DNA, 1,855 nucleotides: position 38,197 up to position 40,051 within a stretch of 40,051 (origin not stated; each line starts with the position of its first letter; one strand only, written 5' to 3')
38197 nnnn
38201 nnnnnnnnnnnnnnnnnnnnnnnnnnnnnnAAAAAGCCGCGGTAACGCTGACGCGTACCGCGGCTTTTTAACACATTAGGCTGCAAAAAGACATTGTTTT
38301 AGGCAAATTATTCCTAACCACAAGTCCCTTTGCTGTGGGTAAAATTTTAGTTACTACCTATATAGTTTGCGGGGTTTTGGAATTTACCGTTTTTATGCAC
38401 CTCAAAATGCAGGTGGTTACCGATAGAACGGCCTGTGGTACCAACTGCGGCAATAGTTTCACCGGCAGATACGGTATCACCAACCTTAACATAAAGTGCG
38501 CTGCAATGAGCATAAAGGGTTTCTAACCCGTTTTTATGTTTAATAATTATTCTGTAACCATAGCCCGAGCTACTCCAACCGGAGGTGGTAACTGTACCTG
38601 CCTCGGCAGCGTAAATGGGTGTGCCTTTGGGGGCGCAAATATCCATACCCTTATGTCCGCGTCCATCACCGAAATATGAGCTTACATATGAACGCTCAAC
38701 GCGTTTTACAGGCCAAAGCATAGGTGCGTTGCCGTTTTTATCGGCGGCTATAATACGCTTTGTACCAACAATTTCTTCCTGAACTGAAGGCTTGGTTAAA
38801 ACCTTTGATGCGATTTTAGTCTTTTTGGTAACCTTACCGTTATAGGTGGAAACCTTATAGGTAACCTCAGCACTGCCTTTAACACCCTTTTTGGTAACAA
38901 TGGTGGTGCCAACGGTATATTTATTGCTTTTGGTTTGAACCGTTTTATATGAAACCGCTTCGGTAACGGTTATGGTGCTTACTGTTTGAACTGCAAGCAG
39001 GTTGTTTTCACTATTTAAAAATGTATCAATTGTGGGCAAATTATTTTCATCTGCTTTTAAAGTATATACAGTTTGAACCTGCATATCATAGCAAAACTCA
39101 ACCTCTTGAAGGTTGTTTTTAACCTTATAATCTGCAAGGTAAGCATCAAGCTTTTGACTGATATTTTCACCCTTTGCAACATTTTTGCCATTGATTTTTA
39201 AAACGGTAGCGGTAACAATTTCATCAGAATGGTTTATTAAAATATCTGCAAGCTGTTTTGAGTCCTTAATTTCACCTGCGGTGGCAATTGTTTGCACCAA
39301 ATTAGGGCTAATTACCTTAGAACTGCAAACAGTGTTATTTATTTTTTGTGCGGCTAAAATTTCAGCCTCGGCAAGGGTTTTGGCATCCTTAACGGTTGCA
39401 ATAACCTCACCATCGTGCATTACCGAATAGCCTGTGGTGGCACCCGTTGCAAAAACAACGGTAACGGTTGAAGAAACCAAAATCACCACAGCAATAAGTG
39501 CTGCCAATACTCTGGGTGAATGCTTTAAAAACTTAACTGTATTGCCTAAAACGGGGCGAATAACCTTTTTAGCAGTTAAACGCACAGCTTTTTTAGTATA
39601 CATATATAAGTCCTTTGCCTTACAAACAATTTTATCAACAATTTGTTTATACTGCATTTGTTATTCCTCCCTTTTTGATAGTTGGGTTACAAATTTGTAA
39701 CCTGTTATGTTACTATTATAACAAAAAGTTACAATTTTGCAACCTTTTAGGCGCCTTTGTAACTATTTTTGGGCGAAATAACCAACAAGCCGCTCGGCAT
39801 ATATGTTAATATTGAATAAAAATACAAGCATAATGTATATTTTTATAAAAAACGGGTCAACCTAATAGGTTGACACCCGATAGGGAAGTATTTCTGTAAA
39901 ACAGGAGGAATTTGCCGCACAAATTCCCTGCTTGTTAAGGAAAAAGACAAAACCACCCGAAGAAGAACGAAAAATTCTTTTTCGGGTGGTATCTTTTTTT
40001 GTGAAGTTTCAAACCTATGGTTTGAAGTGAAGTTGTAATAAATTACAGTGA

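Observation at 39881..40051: Second copy of the element with compensatory changes and conserved repeat spacing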

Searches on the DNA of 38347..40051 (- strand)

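Call 7: search_rna_families(source=window, start=39650, end=40051, threshold=evalue, max_evalue=10, show_alignments=3)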
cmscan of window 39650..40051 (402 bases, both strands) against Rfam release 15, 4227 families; matches with E-value up to 10: 23.
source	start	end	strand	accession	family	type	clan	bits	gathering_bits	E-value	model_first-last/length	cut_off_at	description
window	39937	40025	-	RF02417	VR-RNA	Gene; sRNA;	-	26.2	100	0.00082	285-397/397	no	VR-RNA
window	39932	40008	+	RF00747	mir-283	Gene; miRNA;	CL00094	21.9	50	0.092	1-98/98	no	mir-283 microRNA precursor family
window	39845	39995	+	RF00514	His_leader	Cis-reg; leader;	-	21.3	49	0.26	1-126/126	no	Histidine operon leader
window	39945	39994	+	RF00697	mir-186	Gene; miRNA;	-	20.9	70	0.15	1-82/82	no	mir-186 microRNA precursor family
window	39654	39706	+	RF00078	MicA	Gene; sRNA;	-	19.6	41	1.1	10-75/75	no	MicA sRNA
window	39811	39994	+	RF01470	rli38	Gene; sRNA;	-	19.3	49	2.8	1-150/150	no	Listeria sRNA rli38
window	39819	39998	+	RF02199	TTC28-AS1_2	Gene; lncRNA;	-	18.5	50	9.1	1-156/156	no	TTC28 antisense RNA 1 conserved region 2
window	39655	39739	-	RF01767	SAM-III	Cis-reg; riboswitch;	-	18.1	45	0.19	1-82/82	no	SAM-III riboswitch aptamer (SMK box)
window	39847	39935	-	RF01456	VrrA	Gene; antisense;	-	17.4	50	1.5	1-140/140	no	Vibrio regulatory RNA of OmpA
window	39948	39997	-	RF00697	mir-186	Gene; miRNA;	-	16.5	70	2.2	1-82/82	no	mir-186 microRNA precursor family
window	39693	39738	+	RF03731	mir-7371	Gene; miRNA;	-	16.2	62.6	5.1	1-59/59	no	mir-7371 microRNA precursor family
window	39685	39744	-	RF01061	mir-548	Gene; miRNA;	-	16.1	90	3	1-84/84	no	mir-548 microRNA precursor family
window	39938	40000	+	RF04157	MIR9486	Gene; miRNA;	-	15.9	100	1.9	1-119/119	no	MIR9486 microRNA precursor family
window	39674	39725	-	RF01510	2dG-I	Cis-reg; riboswitch;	CL00123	15.8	51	2.7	1-63/63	no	2dG-I riboswitch aptamer (M. florum)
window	39943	39999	-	RF03503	mir-547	Gene; miRNA;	-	15.7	90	1.6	1-78/78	no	mir-547 microRNA precursor family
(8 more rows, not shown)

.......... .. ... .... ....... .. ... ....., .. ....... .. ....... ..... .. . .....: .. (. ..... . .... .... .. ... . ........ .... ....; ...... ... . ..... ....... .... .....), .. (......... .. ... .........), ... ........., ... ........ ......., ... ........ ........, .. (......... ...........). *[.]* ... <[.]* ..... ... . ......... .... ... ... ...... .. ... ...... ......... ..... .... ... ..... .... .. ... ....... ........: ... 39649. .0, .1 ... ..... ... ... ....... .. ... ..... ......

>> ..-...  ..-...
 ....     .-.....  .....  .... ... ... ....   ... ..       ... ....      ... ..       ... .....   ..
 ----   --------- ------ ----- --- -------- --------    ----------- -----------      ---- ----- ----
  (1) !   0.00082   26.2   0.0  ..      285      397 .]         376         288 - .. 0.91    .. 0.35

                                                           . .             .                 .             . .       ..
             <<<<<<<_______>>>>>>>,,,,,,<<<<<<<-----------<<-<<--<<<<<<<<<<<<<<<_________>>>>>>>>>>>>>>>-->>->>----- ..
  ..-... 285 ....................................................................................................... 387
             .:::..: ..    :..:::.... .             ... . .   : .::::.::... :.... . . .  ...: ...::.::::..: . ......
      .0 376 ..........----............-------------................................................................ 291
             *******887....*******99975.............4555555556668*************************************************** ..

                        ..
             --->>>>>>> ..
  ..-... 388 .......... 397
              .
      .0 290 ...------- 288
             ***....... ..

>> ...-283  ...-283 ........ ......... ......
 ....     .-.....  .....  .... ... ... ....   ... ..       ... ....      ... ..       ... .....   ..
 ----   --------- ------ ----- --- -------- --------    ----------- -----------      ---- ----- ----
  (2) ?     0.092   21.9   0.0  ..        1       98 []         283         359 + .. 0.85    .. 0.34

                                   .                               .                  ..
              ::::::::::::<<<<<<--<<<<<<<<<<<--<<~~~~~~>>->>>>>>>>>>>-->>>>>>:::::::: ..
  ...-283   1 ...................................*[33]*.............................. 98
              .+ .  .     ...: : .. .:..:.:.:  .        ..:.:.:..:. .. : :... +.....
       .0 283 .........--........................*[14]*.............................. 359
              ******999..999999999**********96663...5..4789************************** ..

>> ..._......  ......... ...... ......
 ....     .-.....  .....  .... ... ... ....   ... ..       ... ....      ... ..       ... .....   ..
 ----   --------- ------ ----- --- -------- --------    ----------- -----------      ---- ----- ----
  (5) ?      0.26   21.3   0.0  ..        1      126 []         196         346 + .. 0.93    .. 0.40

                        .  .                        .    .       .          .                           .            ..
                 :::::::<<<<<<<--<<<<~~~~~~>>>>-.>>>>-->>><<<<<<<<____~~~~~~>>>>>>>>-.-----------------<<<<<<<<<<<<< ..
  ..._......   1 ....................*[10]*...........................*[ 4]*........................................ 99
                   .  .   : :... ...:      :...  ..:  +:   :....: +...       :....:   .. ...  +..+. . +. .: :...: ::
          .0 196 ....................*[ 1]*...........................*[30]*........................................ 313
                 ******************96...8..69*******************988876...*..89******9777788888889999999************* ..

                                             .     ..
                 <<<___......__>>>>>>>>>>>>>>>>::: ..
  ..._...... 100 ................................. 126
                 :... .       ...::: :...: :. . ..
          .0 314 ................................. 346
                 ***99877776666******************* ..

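Call 71: search_rna_families(sources=[L003, L004, L006, L014, L016, L021, L023, L027, L039, L106, L112, L113, L109, L080, L081, L116, L072], threshold=gathering)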
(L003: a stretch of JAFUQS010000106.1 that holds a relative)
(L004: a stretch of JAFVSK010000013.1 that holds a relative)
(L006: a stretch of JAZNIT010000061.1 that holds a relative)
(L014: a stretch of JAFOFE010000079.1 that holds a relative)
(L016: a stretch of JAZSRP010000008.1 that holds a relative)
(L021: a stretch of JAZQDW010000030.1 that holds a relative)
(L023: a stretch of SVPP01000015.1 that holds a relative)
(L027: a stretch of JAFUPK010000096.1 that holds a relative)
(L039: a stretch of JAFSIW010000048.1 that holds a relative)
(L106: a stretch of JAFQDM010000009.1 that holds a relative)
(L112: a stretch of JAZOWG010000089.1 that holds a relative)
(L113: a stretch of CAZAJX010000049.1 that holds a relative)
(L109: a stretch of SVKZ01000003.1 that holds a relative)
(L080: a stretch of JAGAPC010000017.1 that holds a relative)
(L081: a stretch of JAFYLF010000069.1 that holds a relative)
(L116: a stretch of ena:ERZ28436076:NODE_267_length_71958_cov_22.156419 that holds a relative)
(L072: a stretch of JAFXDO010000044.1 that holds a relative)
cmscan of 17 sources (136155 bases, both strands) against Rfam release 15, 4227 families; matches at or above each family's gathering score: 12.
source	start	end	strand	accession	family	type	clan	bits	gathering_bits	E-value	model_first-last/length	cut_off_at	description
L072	2645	2721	-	RF01706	Gut-1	Gene; sRNA;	-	72.6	50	2.9e-12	1-77/77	no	Gut-1 RNA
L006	2222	2320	-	RF00169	Bacteria_small_SRP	Gene;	CL00003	63.9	40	1.9e-11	1-97/97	no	Bacterial small signal recognition particle RNA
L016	1900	1973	+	RF00005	tRNA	Gene; tRNA;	CL00001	63.2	29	5e-11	1-71/71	no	tRNA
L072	2767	2840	-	RF00005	tRNA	Gene; tRNA;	CL00001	62.7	29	6.9e-11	1-71/71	no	tRNA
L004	2409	2479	-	RF01706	Gut-1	Gene; sRNA;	-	54.4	50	1.2e-07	1-77/77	no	Gut-1 RNA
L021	2602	2675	-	RF01706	Gut-1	Gene; sRNA;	-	54.2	50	1.3e-07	1-77/77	no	Gut-1 RNA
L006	2460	2533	+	RF01706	Gut-1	Gene; sRNA;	-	53.4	50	2.1e-07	1-77/77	no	Gut-1 RNA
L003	1600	1671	+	RF01706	Gut-1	Gene; sRNA;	-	53.2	50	2.3e-07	1-77/77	no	Gut-1 RNA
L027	3803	3874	-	RF01706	Gut-1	Gene; sRNA;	-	52.9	50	2.7e-07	1-77/77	no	Gut-1 RNA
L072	2539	2627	+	RF01706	Gut-1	Gene; sRNA;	-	51.4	50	6.5e-07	1-77/77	no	Gut-1 RNA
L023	5123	5195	+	RF01706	Gut-1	Gene; sRNA;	-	50.5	50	1.1e-06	1-77/77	no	Gut-1 RNA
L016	4261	4470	-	RF00174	Cobalamin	Cis-reg; riboswitch;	CL00101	49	31.5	6.9e-09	1-189/189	no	Cobalamin riboswitch aptamer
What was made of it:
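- On Rfam Gut-1 (RF01706): The full conspecific copy in L116 and the class-2 and class-3 copies L106, L112, L113, L109, L080 and L081 give no hit at the gathering score (call 71).
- Closest known: Gut-1 RNA motif. Same: So do 6 of 9 other class-1 copies tested (call 71).
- Closest known: Gut-1 RNA motif. Different: Classes 2 and 3, including the finding itself, are not detected at the gathering score (call 71).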
